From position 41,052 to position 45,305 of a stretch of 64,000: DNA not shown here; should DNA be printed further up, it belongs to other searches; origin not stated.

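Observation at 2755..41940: KR catalytic Tyr replaced by His in four of six otherwise perfectly conserved ketoreductases (single TAC/CAC switch)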

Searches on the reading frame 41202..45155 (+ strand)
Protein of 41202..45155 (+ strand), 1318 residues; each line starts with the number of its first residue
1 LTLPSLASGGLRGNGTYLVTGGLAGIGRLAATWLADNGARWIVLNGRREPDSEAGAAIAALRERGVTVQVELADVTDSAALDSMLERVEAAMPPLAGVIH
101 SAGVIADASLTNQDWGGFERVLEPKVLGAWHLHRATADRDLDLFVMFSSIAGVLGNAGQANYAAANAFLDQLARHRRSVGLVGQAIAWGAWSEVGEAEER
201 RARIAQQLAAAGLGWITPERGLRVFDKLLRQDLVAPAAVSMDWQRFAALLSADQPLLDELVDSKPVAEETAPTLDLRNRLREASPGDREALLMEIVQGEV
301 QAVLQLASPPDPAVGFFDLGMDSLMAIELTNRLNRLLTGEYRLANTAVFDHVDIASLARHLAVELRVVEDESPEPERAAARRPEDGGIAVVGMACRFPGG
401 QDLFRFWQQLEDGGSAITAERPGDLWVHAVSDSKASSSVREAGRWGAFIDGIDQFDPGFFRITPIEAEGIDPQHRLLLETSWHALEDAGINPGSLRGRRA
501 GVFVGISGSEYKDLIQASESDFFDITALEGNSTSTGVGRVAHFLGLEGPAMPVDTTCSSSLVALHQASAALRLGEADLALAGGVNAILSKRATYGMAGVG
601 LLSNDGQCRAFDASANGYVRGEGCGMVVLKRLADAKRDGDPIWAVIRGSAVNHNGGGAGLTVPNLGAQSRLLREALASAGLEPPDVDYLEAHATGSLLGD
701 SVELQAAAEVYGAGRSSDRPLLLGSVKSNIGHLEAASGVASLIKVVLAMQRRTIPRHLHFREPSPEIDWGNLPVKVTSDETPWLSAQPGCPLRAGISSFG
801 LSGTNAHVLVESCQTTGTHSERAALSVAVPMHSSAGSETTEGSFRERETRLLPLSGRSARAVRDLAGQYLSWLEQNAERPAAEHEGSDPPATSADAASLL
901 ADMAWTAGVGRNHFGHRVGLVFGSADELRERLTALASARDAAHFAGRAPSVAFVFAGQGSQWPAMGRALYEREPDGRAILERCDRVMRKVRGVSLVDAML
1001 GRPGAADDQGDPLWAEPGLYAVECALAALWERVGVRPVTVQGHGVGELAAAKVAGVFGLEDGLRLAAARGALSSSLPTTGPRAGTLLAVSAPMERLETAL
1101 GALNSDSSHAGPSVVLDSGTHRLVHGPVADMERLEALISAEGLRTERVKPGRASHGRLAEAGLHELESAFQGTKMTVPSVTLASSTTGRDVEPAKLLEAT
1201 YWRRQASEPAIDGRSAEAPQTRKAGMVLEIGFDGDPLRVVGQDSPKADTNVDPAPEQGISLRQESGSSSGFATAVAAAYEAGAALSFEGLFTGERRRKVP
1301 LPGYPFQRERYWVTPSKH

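Call 5: search_protein_families(library=pfam, proteins=[window:41202-45155:+], max_evalue=0.00001)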
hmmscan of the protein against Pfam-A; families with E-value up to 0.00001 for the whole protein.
window:41202-45155:+ (1318 aa): 10 families
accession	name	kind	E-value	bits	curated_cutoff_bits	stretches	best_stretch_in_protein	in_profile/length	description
PF00109.32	ketoacyl-synt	-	8.1e-84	281.6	20.8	1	388-635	4-252/252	Beta-ketoacyl synthase, N-terminal domain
PF08659.16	KR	-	3e-65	220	22.6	1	15-193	1-180/180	KR domain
PF02801.28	Ketoacyl-synt_C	-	3.5e-39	133.9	20.8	1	644-760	2-118/119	Beta-ketoacyl synthase, C-terminal domain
PF00698.26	Acyl_transf_1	-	3.9e-36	125.6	32.7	1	953-1210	2-245/319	Acyl transferase domain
PF00106.31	adh_short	-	6.5e-16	58.8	26.6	1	18-175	4-162/195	short chain dehydrogenase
PF16197.11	KAsynt_C_assoc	-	3.2e-12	47.3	33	1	763-879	1-89/111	Ketoacyl-synthetase C-terminal extension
PF13561.12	adh_short_C2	-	4.2e-12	46.6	27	1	24-174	6-155/236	Enoyl-(Acyl carrier protein) reductase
PF22621.2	CurL-like_PKS_C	-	1.3e-11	44.7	27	1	899-932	31-64/64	CurL-like, PKS C-terminal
PF00550.31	PP-binding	-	9.5e-10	39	20.8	1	296-361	3-67/67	Phosphopantetheine attachment site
PF22336.2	RhiE-like_linker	-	7.7e-07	29.4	27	1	854-938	2-66/67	RhiE-like, KS-MAT linker domain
